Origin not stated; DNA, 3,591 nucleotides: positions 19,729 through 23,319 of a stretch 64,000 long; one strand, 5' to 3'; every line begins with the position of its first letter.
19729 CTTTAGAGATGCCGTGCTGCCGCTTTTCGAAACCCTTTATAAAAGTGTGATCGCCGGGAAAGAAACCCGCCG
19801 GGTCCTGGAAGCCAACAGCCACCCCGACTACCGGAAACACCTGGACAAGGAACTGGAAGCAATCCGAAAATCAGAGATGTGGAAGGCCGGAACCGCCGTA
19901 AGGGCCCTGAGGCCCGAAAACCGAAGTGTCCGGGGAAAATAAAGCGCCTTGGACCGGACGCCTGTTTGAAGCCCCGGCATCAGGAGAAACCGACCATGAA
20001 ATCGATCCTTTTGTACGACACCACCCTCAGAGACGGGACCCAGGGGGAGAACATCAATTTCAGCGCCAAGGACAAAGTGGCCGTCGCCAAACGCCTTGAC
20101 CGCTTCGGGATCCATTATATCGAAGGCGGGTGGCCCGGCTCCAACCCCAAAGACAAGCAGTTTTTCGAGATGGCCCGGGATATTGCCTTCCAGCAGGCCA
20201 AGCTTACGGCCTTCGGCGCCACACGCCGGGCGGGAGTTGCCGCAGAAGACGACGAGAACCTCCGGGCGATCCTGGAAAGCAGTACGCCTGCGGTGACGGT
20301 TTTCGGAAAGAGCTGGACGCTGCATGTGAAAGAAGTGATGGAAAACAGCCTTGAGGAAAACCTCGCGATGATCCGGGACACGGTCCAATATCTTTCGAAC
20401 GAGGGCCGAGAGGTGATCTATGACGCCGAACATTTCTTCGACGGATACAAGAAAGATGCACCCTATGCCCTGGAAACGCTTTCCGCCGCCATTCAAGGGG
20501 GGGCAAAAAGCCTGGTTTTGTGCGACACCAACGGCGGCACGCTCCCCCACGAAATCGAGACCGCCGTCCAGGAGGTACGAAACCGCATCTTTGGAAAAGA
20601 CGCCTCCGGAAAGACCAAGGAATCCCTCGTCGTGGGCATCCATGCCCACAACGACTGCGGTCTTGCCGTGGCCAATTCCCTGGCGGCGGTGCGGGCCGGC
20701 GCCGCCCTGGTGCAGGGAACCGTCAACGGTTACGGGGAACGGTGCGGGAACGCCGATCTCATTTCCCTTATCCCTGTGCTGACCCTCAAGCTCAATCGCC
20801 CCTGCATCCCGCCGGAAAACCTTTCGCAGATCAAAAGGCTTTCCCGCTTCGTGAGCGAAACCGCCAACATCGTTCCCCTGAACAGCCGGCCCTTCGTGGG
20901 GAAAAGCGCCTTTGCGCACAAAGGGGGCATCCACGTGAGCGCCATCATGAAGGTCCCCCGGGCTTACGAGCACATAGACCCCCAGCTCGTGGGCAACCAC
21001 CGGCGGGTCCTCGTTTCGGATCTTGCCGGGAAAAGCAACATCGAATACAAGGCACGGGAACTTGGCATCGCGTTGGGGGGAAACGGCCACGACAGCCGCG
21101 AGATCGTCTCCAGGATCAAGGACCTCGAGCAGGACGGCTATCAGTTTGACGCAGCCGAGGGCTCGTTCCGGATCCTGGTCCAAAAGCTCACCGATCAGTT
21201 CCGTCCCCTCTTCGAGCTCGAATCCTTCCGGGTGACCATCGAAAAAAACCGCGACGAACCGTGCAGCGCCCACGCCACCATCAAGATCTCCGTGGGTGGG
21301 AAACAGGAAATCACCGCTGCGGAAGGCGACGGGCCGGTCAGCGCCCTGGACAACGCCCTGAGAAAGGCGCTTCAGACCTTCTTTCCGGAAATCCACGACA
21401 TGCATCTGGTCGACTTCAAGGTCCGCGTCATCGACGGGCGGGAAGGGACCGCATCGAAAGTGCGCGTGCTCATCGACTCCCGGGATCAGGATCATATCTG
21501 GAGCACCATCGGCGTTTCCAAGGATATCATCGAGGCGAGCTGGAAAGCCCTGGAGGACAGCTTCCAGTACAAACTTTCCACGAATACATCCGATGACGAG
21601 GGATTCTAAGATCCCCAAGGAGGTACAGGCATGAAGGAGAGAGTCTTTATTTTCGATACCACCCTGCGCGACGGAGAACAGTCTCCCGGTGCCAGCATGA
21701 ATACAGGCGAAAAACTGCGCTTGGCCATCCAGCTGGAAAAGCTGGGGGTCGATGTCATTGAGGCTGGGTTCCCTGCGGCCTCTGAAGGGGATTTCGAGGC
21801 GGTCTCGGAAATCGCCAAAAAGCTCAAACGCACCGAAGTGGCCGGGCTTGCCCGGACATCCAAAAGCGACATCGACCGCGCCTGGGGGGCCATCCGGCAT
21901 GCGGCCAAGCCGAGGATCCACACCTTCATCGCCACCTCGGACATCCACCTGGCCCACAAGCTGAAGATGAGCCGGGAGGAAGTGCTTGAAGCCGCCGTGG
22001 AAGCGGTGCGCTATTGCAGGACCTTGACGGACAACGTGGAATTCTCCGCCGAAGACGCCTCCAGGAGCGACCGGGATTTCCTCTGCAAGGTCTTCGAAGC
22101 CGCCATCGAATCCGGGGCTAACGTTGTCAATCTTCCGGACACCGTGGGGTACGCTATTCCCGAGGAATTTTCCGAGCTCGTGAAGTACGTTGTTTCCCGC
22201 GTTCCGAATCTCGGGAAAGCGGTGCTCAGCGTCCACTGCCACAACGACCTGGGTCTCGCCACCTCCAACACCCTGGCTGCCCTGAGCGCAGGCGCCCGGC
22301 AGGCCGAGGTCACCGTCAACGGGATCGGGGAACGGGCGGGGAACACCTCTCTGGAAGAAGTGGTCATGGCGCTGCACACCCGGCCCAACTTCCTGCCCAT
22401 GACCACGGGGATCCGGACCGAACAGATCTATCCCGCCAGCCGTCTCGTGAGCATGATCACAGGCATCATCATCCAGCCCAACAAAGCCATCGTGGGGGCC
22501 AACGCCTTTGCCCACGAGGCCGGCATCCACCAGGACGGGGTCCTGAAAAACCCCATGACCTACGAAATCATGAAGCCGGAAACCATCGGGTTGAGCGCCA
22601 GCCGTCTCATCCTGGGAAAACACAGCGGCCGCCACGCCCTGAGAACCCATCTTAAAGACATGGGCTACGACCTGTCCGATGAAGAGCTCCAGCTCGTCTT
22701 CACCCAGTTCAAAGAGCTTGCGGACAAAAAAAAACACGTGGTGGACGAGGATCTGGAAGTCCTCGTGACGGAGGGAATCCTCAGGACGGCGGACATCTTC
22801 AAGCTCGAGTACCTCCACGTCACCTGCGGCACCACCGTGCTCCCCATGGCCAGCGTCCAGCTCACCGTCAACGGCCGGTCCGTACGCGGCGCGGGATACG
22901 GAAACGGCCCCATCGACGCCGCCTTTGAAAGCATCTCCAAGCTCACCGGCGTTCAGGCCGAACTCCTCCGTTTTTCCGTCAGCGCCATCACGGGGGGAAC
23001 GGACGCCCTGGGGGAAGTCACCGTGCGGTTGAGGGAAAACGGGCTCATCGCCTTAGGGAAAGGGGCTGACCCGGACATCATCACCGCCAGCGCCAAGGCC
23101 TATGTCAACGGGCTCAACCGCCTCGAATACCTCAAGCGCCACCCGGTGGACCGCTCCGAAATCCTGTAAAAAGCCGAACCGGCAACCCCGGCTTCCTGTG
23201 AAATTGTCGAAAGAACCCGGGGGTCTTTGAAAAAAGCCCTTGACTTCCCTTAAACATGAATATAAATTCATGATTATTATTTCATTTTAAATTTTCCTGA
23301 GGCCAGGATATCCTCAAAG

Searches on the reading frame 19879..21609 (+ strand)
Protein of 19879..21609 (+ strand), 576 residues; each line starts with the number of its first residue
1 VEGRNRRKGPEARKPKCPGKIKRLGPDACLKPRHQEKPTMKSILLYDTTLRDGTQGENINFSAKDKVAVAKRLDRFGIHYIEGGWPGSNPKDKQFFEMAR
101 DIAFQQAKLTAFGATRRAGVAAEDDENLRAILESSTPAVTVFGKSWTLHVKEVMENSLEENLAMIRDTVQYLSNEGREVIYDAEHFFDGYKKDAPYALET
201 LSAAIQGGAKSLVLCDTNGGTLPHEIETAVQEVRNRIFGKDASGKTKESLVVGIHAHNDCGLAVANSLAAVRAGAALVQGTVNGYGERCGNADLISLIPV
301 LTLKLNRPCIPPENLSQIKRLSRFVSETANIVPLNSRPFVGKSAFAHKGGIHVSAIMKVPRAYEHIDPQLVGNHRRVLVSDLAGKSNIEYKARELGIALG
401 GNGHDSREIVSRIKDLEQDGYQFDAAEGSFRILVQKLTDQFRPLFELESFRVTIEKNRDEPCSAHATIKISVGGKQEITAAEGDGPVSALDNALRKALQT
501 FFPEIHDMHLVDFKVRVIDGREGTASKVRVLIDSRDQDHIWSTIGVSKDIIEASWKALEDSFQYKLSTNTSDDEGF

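Call 7: search_protein_families(library=ncbifam, proteins=[window:19879-21609:+])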
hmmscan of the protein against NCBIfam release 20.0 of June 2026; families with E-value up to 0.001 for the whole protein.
window:19879-21609:+ (576 aa): 21 families
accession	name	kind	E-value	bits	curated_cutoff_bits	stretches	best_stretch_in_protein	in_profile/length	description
TIGR00977.1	citramal_synth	equivalog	2.3e-221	735.6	450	1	42-571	1-522/526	citramalate synthase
NF002085.0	PRK00915.1-2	subfamily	6.5e-78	262.7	517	1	35-564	6-498/504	2-isopropylmalate synthase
NF002086.0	PRK00915.1-3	equivalog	5.7e-76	256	532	1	40-561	4-497/516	2-isopropylmalate synthase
NF002088.0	PRK00915.1-5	equivalog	7.7e-76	255.6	697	1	40-561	1-494/514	2-isopropylmalate synthase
TIGR00973.1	leuA_bact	equivalog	3.3e-70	237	598.7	1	43-560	2-491/494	2-isopropylmalate synthase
NF002087.0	PRK00915.1-4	equivalog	1.6e-65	221.6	729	1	41-559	5-496/516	2-isopropylmalate synthase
TIGR02090.1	LEU1_arch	subfamily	3.6e-64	217.2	484.75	1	44-422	2-353/363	isopropylmalate/citramalate/homocitrate synthases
NF002084.0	PRK00915.1-1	equivalog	5.6e-62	209.9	748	1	41-560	3-494/523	2-isopropylmalate synthase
TIGR02146.1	LysS_fung_arch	equivalog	9.2e-60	202.7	413.55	1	46-414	2-343/344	homocitrate synthase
NF041069.1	IPMS_Sufob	equivalog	7e-56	190.1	600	1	45-426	3-359/371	isopropylmalate synthase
TIGR02660.1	nifV_homocitr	equivalog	3.1e-53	181.3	462.9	1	43-414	2-346/365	homocitrate synthase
NF042433.1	CitmalDyn_Leptosp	equivalog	1.1e-37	129.8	950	1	43-561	8-506/514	(R)-citramalate synthase CimA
NF042434.1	IPMS_Lepto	equivalog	5.1e-35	121.1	500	1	41-399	4-354/374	2-isopropylmalate synthase LeuA2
NF002991.1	PRK03739.1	subfamily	4.6e-27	94.9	455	1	245-559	230-545/550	2-isopropylmalate synthase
NF006049.0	PRK08195.1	subfamily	8.4e-22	77.6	229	2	207-302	160-246/344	4-hyroxy-2-oxovalerate/4-hydroxy-2-oxopentanoic acid aldolase,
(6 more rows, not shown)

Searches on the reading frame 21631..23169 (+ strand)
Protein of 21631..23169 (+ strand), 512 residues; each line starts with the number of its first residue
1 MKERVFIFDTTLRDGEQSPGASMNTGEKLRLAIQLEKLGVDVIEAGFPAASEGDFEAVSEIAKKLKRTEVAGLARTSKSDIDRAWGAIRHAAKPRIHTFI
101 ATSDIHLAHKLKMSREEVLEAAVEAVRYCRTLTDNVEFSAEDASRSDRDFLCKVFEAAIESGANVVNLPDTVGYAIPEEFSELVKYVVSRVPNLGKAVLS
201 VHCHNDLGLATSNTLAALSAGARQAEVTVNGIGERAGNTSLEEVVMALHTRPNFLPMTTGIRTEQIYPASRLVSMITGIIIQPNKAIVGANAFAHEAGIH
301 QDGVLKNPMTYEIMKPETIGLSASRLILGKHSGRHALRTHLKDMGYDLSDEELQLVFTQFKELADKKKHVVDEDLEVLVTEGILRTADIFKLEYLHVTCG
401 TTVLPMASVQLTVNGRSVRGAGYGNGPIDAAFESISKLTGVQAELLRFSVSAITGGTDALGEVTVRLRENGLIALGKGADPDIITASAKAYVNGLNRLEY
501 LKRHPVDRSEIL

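Call 7: search_protein_families(library=ncbifam, proteins=[window:21631-23169:+])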
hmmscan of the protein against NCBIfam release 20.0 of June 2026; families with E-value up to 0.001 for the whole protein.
window:21631-23169:+ (512 aa): 26 families (the best 25 are shown)
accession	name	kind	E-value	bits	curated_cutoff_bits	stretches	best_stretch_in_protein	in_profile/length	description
NF002086.0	PRK00915.1-3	equivalog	6.9e-238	790.3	532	1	1-502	3-505/516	2-isopropylmalate synthase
NF002087.0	PRK00915.1-4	equivalog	4.1e-227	754.8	729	1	1-502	3-506/516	2-isopropylmalate synthase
TIGR00973.1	leuA_bact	equivalog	1.3e-219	729.8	598.7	1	4-496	1-494/494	2-isopropylmalate synthase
NF002088.0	PRK00915.1-5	equivalog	5.9e-199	661.8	697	1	4-502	3-502/514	2-isopropylmalate synthase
NF002084.0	PRK00915.1-1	equivalog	3.4e-185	616.5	748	1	1-498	1-499/523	2-isopropylmalate synthase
NF002085.0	PRK00915.1-2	subfamily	1.6e-160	535.2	517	1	2-500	11-501/504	2-isopropylmalate synthase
TIGR02090.1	LEU1_arch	subfamily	1.5e-134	448.7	484.75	1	5-378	1-362/363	isopropylmalate/citramalate/homocitrate synthases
NF041069.1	IPMS_Sufob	equivalog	2e-134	448.5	600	1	6-380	2-366/371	isopropylmalate synthase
TIGR02660.1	nifV_homocitr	equivalog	1.9e-97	326.9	462.9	1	5-375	2-361/365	homocitrate synthase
TIGR02146.1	LysS_fung_arch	equivalog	4.1e-89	299.2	413.55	1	7-361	1-343/344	homocitrate synthase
NF042434.1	IPMS_Lepto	equivalog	7.8e-87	291.7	500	1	2-367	3-373/374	2-isopropylmalate synthase LeuA2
TIGR00977.1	citramal_synth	equivalog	7.9e-68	229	450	1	5-437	2-447/526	citramalate synthase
NF042433.1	CitmalDyn_Leptosp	equivalog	1.3e-63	215.4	950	1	2-465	5-472/514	(R)-citramalate synthase CimA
NF002991.1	PRK03739.1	subfamily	1.7e-50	172.3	455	1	10-497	32-550/550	2-isopropylmalate synthase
TIGR00970.1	leuA_yeast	equivalog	2.8e-41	141.7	697.4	1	9-498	31-562/564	2-isopropylmalate synthase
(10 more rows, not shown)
